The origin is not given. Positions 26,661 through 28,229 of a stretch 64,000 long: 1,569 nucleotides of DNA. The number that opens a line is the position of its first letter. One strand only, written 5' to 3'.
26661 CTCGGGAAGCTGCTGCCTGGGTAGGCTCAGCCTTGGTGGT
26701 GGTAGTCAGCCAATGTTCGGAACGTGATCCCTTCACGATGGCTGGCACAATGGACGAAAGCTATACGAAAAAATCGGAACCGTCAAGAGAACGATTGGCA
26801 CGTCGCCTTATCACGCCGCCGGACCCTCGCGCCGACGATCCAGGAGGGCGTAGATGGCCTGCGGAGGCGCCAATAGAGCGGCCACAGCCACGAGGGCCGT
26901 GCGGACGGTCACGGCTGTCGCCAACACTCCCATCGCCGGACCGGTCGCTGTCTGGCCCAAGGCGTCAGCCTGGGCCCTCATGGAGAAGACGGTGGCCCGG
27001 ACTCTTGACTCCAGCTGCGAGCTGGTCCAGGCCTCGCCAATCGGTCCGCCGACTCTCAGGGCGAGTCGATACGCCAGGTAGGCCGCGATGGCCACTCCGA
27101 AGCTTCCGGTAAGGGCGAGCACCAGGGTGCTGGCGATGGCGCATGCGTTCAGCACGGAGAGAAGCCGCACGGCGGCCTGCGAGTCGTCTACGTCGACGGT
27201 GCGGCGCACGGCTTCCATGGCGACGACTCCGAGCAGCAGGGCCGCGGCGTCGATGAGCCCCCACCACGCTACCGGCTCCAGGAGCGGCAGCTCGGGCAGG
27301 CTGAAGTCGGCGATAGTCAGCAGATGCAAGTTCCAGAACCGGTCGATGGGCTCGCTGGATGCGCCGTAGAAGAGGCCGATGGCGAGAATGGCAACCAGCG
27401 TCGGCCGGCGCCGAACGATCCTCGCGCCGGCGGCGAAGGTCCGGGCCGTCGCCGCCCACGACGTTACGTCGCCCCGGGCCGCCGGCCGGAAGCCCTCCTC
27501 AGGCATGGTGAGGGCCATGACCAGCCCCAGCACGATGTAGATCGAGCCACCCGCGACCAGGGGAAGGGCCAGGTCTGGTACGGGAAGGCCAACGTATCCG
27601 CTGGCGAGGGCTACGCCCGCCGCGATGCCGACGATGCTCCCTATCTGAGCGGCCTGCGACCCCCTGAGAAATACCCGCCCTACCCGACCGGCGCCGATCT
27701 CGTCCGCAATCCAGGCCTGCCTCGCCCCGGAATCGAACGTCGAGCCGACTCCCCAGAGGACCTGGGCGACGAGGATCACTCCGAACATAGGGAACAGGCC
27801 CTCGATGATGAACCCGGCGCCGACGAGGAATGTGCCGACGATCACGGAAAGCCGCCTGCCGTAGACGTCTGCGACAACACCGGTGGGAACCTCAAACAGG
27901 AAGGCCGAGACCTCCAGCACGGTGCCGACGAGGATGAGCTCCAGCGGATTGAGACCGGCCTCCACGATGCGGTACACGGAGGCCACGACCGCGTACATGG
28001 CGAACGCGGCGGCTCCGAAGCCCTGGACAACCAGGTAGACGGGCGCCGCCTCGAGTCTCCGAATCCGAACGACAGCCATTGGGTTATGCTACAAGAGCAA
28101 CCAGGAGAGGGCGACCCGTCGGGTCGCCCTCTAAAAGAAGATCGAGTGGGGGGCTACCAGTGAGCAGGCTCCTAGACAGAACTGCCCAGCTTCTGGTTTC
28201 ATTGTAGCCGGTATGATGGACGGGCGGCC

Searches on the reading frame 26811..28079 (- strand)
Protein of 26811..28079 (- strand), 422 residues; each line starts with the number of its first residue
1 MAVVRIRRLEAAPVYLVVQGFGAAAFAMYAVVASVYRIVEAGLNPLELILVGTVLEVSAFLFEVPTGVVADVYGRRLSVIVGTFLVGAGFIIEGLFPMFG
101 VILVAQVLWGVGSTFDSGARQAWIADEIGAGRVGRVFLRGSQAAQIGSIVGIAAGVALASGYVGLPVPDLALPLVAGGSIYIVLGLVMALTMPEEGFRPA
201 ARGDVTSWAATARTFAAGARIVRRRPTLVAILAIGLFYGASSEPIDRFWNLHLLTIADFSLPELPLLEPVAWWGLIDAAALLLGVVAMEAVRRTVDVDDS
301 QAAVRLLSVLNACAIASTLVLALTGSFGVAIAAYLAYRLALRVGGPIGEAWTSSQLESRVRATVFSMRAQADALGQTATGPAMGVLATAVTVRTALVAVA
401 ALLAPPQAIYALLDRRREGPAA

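Call 35: search_protein_families(library=pfam, proteins=[window:26811-28079:-], max_evalue=0.001)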
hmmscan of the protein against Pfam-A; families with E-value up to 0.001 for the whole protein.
window:26811-28079:- (422 aa): 1 family
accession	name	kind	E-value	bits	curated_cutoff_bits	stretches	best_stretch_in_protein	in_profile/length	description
PF07690.21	MFS_1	-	1.2e-10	41.3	33.4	1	19-245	5-221/347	Major Facilitator Superfamily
